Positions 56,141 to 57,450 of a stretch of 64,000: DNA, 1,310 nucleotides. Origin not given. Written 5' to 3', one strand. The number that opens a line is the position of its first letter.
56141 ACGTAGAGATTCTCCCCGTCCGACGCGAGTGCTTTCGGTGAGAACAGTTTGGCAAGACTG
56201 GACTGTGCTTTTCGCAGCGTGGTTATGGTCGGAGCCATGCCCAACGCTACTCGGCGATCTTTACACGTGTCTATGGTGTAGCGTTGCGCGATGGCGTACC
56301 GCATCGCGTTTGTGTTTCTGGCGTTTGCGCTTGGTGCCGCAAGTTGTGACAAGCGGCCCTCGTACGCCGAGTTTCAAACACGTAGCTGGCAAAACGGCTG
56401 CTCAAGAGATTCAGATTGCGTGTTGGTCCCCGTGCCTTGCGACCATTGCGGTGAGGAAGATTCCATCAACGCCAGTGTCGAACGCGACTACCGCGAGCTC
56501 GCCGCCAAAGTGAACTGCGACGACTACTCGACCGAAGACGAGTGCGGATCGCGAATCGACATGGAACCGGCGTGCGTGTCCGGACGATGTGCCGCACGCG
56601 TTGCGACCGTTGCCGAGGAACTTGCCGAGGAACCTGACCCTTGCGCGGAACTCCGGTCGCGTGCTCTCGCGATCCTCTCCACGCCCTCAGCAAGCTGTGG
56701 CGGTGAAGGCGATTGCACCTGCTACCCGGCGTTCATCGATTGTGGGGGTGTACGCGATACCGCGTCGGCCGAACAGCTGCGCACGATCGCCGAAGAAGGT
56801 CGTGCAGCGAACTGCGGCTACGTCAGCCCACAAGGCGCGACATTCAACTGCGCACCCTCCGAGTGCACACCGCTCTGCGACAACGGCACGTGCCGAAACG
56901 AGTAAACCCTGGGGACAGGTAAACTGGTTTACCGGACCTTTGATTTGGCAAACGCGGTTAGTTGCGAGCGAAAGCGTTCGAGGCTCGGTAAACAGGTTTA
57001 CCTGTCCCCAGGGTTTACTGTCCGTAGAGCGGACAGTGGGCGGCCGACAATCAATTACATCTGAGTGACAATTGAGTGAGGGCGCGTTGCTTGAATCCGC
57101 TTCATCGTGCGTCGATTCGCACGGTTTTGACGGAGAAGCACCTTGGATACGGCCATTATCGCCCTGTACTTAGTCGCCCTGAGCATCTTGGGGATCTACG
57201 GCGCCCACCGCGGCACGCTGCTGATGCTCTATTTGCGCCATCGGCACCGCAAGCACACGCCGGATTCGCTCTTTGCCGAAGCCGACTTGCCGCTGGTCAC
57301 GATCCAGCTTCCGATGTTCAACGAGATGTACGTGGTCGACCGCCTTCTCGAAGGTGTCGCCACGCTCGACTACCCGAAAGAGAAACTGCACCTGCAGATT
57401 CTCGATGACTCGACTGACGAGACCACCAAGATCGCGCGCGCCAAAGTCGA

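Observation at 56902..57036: Dense, nested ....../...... palindrome array upstream of the GT2 polysaccharide synthase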

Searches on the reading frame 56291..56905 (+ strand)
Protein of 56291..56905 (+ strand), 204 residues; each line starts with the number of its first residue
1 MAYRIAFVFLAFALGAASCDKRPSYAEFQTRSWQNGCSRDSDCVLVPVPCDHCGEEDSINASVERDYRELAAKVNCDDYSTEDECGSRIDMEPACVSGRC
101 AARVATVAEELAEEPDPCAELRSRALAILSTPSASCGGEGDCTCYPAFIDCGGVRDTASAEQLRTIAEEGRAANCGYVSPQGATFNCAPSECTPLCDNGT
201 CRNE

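Call 10: search_protein_families(library=pfam, proteins=[window:56291-56905:+])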
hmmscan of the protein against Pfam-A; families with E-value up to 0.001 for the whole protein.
window:56291-56905:+ (204 aa): 0 families

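Call 19: find_encoding_contigs(protein=window:56291-56905:+, flank=10000, max_places=10)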
Protein window:56291-56905:+ (204 aa): no gene with exactly this product is on record in the collection.

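Call 51: find_homologous_proteins(query=window:56291-56905:+, max_evalue=0.00001)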
Query window:56291-56905:+ (204 aa): 5 proteins with E <= 0.00001 among 259 candidates.
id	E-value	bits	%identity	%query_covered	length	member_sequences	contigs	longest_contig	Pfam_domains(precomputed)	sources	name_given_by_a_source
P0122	1.2e-132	458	100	100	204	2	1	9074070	-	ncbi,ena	-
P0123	2.0e-65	239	59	92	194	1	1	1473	-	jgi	-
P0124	5.7e-65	237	58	93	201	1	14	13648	-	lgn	-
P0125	4.1e-60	221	53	97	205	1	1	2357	-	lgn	-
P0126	5.5e-22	97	53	42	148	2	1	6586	-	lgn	-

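Call 52: find_encoding_contigs(protein=P0122, flank=10000, max_places=10)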
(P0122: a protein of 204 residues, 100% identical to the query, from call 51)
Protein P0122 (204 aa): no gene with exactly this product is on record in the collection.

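Call 53: list_cluster_members(proteins=[P0122, P0125])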
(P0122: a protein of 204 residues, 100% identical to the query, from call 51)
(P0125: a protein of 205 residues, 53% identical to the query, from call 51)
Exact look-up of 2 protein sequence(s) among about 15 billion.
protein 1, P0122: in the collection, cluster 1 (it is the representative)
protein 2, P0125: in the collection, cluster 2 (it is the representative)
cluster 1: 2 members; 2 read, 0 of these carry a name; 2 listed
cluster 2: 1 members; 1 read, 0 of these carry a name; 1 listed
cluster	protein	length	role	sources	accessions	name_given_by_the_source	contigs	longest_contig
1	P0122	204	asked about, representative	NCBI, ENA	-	-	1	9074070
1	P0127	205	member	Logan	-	-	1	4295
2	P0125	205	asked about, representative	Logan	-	-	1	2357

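Call 54: find_encoding_contigs(protein=P0127, flank=5000, max_places=10)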
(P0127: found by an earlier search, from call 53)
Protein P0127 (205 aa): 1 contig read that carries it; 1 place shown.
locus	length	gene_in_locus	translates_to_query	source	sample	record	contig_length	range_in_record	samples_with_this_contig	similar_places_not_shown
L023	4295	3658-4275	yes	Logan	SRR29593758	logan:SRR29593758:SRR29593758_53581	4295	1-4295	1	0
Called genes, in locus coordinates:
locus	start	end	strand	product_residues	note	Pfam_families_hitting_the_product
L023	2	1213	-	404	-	?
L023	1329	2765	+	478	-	PF00749:tRNA-synt_1c, PF19269:Anticodon_2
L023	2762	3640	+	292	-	PF02517:Rce1-like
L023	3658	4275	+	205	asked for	-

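Call 76: find_encoding_contigs(protein=P0125, flank=3000, max_places=4)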
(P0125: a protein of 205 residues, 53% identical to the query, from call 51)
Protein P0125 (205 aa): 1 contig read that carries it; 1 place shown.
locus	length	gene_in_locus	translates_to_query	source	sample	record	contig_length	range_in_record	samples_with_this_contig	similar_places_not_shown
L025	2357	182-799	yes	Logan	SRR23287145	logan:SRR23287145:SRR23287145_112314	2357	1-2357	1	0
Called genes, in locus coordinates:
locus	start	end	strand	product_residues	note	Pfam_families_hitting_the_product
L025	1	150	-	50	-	?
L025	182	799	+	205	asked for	-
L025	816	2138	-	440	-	-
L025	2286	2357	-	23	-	?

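Call 77: find_encoding_contigs(protein=P0123, flank=3000, max_places=4)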
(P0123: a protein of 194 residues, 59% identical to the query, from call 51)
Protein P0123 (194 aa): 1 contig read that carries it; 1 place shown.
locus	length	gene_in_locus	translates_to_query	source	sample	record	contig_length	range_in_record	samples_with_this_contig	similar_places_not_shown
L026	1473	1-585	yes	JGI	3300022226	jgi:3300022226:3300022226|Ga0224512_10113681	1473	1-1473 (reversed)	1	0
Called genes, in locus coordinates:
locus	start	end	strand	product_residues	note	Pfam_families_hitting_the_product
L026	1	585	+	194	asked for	?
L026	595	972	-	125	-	-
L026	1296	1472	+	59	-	?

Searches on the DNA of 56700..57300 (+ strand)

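Call 9: search_rna_families(source=window, start=56700, end=57300, threshold=evalue, max_evalue=10)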
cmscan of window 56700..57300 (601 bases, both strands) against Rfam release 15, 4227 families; matches with E-value up to 10: 3.
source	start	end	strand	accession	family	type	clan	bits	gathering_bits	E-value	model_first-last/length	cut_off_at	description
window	56902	57019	+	RF04168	MIR839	Gene; miRNA;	-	36.3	200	1.4e-05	1-267/267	no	MIR839 microRNA precursor family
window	57061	57131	+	RF00079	OmrA-B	Gene; sRNA;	-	13.8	40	9.1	1-87/87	no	OmrA-B family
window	56865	56893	-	RF02939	COG2908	Cis-reg;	-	13.3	58.7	2.4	1-45/45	no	COG2908 RNA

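Call 39: search_dna_similar(query=window:56900-57022:+, collection=plasmids, mode=distant, max_evalue=10, max_rows=20)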
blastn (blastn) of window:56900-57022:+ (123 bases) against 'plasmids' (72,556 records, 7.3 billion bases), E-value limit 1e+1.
Records with a match: 21; places in all: 21; records where one place covers at least 80% of the query: 0.
Best place of each record, by identity: >=99% 1; 95-99% 20.
By first word of the organism name: Phaeobacter 20; Novosphingobium 1.
By predicted mobility (MOB-suite, as given by PLSDB): non-mobilizable 21.
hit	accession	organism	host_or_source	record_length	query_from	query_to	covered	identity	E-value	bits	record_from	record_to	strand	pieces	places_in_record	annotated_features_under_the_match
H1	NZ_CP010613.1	Phaeobacter inhibens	cell culture,clam larvae aquaculture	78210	25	47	19%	95.7%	4e+0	38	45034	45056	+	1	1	sodium:alanine symporter family protein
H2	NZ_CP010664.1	Phaeobacter inhibens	cell culture,clam larvae aquaculture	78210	25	47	19%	95.7%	4e+0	38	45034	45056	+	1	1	sodium:alanine symporter family protein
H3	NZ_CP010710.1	Phaeobacter inhibens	cell culture,algae aquaculture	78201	25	47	19%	95.7%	4e+0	38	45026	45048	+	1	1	sodium:alanine symporter family protein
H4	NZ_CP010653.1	Phaeobacter inhibens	cell culture,zooplankton aquaculture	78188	25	47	19%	95.7%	4e+0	38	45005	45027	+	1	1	sodium:alanine symporter family protein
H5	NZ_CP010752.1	Phaeobacter inhibens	cell culture,algae aquaculture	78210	25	47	19%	95.7%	4e+0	38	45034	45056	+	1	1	sodium:alanine symporter family protein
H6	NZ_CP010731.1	Phaeobacter inhibens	cell culture,clam larvae aquaculture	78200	25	47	19%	95.7%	4e+0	38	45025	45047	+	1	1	sodium:alanine symporter family protein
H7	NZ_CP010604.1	Phaeobacter inhibens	cell culture,clam larvae aquaculture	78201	25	47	19%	95.7%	4e+0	38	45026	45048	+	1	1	sodium:alanine symporter family protein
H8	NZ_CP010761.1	Phaeobacter inhibens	cell culture,clam larvae aquaculture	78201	25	47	19%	95.7%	4e+0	38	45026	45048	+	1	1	sodium:alanine symporter family protein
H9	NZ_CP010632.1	Phaeobacter inhibens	cell culture,clam larvae aquaculture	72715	25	47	19%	95.7%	4e+0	38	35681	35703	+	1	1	sodium:alanine symporter family protein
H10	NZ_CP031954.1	Phaeobacter inhibens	-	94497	25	47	19%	95.7%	4e+0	38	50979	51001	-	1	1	sodium:alanine symporter family protein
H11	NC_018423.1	Phaeobacter inhibens 2.10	-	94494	25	47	19%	95.7%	4e+0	38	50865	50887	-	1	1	sodium:alanine symporter family protein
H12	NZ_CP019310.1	Phaeobacter inhibens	Single cell,seawater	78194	25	47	19%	95.7%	4e+0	38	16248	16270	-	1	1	sodium:alanine symporter family protein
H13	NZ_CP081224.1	Phaeobacter inhibens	-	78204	25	47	19%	95.7%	4e+0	38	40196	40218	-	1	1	sodium:alanine symporter family protein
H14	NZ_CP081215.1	Phaeobacter inhibens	-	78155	25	47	19%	95.7%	4e+0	38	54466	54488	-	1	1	sodium:alanine symporter family protein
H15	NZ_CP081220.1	Phaeobacter inhibens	-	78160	25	47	19%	95.7%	4e+0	38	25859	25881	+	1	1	sodium:alanine symporter family protein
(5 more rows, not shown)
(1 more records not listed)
